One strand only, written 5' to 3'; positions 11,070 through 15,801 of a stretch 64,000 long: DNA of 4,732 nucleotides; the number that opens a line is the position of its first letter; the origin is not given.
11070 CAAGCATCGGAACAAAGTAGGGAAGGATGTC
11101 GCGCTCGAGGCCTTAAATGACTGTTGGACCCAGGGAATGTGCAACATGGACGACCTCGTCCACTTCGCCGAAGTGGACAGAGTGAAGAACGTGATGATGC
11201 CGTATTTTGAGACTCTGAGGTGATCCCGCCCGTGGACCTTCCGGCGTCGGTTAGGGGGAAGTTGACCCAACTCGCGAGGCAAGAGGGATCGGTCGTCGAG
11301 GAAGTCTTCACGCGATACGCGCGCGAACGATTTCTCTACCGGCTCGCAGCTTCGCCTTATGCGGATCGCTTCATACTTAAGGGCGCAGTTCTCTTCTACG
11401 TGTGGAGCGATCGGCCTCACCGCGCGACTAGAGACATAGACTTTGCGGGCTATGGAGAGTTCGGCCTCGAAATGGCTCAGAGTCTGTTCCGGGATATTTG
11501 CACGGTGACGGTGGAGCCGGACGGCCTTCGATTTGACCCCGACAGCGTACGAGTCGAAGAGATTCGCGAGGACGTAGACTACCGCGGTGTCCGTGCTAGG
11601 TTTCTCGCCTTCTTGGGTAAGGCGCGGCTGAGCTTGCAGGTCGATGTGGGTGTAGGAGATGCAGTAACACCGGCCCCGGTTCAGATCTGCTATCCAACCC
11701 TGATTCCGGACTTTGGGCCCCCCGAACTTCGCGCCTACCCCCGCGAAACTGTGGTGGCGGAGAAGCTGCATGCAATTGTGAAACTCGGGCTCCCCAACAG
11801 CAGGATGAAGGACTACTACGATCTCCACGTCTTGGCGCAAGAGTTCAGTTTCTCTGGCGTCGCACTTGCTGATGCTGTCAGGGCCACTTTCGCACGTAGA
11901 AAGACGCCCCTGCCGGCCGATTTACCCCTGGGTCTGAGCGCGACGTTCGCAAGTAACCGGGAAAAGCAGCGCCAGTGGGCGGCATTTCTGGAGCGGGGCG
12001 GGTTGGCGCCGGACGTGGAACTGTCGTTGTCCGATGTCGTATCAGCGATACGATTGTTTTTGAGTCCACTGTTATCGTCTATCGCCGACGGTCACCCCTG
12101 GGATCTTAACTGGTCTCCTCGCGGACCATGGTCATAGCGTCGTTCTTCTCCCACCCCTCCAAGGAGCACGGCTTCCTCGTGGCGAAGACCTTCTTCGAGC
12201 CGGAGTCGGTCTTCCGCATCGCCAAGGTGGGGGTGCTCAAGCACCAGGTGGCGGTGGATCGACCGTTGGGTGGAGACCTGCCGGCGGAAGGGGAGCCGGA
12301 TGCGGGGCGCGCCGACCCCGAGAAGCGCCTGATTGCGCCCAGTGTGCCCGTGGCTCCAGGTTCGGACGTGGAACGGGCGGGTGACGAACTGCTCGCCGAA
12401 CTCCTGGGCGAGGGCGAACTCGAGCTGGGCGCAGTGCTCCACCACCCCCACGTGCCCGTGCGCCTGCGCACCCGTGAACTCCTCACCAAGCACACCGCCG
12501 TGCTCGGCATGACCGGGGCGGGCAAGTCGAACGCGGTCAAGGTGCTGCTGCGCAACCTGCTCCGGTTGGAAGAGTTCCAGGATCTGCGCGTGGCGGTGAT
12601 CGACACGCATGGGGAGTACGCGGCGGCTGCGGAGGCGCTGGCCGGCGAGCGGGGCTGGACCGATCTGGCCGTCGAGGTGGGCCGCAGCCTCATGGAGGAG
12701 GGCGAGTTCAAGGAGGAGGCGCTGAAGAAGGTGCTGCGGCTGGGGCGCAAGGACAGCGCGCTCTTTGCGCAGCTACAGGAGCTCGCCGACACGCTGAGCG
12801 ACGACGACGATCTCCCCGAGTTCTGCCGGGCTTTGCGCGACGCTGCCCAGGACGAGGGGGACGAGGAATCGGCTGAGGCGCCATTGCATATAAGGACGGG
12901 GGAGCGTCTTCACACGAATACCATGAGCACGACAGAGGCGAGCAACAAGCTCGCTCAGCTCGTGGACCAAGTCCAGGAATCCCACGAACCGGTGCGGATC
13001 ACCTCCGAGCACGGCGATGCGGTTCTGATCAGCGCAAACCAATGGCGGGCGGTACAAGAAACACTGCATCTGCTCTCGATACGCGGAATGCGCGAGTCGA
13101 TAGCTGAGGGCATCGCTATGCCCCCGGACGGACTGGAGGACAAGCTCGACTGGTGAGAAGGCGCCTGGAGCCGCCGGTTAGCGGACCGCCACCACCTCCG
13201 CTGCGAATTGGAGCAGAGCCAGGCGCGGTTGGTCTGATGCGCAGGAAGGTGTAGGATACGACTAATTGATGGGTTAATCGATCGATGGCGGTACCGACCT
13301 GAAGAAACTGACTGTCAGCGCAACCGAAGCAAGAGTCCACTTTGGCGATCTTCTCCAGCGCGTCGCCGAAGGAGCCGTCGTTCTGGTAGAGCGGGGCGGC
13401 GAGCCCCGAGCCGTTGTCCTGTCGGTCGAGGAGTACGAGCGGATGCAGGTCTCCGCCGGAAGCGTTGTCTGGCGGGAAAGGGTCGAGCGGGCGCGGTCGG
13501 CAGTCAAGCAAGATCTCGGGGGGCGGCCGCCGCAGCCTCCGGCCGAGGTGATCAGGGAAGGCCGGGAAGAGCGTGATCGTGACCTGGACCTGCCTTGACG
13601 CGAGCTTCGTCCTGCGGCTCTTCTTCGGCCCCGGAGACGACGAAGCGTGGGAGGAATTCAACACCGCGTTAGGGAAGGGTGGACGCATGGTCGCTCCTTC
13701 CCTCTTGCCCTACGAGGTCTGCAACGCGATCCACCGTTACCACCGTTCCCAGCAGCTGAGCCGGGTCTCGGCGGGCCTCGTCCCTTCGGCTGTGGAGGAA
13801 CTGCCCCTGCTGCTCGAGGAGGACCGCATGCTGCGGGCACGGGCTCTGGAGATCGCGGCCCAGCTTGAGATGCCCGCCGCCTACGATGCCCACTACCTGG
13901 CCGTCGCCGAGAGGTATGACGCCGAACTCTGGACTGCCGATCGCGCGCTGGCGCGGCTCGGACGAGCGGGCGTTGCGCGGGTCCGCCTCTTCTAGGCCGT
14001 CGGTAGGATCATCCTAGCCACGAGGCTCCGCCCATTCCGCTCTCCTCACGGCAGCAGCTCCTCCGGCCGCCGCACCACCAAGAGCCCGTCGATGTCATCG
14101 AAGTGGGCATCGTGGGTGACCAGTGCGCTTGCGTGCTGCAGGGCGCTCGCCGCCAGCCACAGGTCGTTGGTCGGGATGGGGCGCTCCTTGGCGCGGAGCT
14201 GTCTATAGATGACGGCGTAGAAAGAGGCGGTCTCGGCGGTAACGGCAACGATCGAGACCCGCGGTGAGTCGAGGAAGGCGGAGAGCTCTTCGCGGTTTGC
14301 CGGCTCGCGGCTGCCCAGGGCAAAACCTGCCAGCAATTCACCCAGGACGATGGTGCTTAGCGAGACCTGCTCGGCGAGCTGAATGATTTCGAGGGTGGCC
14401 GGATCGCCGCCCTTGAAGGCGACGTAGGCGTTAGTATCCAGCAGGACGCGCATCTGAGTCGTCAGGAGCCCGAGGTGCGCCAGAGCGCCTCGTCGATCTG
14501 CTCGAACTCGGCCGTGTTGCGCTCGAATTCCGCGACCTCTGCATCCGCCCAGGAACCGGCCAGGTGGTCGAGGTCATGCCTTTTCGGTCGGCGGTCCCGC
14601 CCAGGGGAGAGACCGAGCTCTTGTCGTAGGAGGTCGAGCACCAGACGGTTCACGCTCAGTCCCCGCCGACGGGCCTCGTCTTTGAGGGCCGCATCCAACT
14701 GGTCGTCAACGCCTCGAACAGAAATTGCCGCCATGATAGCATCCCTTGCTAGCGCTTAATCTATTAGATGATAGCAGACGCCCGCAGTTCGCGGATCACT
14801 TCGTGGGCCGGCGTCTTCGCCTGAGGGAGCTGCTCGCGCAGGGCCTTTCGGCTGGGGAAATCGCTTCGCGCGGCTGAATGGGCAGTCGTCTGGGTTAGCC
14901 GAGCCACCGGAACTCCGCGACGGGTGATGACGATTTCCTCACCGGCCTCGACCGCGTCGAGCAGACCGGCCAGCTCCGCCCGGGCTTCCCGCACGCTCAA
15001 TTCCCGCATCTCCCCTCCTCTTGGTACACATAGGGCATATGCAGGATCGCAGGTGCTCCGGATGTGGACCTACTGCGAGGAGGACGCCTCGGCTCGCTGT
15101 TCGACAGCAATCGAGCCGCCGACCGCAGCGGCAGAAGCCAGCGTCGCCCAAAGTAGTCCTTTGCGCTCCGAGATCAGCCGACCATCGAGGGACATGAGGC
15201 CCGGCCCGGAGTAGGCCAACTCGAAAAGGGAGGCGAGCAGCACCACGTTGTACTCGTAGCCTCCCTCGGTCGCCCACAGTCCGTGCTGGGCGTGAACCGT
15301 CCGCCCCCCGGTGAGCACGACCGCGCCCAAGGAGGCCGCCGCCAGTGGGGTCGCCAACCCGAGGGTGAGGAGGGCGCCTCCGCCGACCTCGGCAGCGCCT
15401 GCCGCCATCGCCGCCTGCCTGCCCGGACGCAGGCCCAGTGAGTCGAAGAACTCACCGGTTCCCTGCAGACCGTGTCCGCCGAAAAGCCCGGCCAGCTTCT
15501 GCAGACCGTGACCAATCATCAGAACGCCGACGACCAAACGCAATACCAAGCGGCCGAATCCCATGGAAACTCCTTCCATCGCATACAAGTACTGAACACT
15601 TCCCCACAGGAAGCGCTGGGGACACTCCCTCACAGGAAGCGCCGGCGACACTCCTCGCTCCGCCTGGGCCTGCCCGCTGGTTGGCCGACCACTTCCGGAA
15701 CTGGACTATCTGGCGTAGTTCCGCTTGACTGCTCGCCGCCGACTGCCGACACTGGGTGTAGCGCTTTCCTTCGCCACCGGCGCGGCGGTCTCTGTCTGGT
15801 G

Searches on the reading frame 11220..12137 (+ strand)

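Call 34: search_protein_families(library=pfam, proteins=[window:11220-12137:+], max_evalue=0.01)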
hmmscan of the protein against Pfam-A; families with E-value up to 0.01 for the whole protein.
window:11220-12137:+ (305 aa): 1 family
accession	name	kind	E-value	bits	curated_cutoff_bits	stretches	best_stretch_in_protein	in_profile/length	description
PF08843.17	AbiEii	-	1.2e-47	163.2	22.5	1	37-260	1-223/238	Nucleotidyl transferase AbiEii toxin, Type IV TA system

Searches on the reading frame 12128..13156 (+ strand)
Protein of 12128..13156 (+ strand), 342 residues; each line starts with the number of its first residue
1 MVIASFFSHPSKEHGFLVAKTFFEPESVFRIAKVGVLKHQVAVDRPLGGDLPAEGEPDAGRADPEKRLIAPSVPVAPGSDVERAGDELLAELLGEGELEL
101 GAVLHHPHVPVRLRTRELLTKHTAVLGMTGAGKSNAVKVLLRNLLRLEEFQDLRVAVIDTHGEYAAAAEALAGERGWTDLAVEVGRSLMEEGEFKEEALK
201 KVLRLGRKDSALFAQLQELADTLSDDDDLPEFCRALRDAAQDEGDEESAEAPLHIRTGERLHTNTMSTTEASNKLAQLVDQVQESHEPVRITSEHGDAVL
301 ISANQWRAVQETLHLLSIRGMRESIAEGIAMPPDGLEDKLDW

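Call 34: search_protein_families(library=pfam, proteins=[window:12128-13156:+], max_evalue=0.01)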
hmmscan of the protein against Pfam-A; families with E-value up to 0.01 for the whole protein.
window:12128-13156:+ (342 aa): 4 families
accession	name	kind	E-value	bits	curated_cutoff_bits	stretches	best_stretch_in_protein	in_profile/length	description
PF01935.23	DUF87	-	2.4e-20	74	23.2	1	98-168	1-68/220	Helicase HerA, central domain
PF02604.26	PhdYeFM_antitox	-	1.7e-16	60.2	29.8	1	265-331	3-70/74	Antitoxin Phd_YefM, type II toxin-antitoxin system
PF01580.24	FtsK_SpoIIIE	-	2.1e-05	24.6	24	1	121-196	40-120/221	FtsK/SpoIIIE family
PF10412.15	TrwB_AAD_bind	-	0.00039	19.8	20.5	1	106-166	4-57/387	Type IV secretion-system coupling protein DNA-binding domain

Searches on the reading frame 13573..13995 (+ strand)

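Call 34: search_protein_families(library=pfam, proteins=[window:13573-13995:+], max_evalue=0.01)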
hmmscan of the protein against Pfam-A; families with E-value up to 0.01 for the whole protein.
window:13573-13995:+ (140 aa): 1 family
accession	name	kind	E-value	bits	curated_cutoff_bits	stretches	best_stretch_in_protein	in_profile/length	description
PF01850.27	PIN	-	1.9e-11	45.1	23.6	1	7-130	2-118/120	PIN domain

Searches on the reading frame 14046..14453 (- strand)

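Call 34: search_protein_families(library=pfam, proteins=[window:14046-14453:-], max_evalue=0.01)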
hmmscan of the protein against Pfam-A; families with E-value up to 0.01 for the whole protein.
window:14046-14453:- (135 aa): 1 family
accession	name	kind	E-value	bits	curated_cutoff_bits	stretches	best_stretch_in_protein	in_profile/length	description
PF01850.27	PIN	-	1e-16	62.1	23.6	1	3-123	1-119/120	PIN domain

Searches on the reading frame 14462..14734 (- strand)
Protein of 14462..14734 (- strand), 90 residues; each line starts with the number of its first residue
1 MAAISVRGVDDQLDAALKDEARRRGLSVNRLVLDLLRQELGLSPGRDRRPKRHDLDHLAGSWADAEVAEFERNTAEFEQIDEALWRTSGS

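Call 34: search_protein_families(library=pfam, proteins=[window:14462-14734:-], max_evalue=0.01)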
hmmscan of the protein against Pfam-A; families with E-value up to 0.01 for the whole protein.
window:14462-14734:- (90 aa): 1 family
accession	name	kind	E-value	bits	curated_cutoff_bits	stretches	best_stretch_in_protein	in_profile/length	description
PF22513.2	FitA-like_RHH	-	1.3e-06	28.7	27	1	2-39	1-38/39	Antitoxin FitA-like, ribbon-helix-helix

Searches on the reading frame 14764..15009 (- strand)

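Call 34: search_protein_families(library=pfam, proteins=[window:14764-15009:-], max_evalue=0.01)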
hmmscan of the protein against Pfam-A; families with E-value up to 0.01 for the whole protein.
window:14764-15009:- (81 aa): 1 family
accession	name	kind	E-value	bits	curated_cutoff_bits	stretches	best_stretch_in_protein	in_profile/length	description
PF02604.26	PhdYeFM_antitox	-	3.7e-10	39.9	29.8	1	1-39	1-40/74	Antitoxin Phd_YefM, type II toxin-antitoxin system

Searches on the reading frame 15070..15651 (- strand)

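Call 34: search_protein_families(library=pfam, proteins=[window:15070-15651:-], max_evalue=0.01)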
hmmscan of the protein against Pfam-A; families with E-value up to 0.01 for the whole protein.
window:15070-15651:- (193 aa): 1 family
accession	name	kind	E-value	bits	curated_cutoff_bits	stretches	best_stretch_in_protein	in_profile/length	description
PF07681.17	DoxX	-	2.4e-18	67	23.6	1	34-120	2-84/85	DoxX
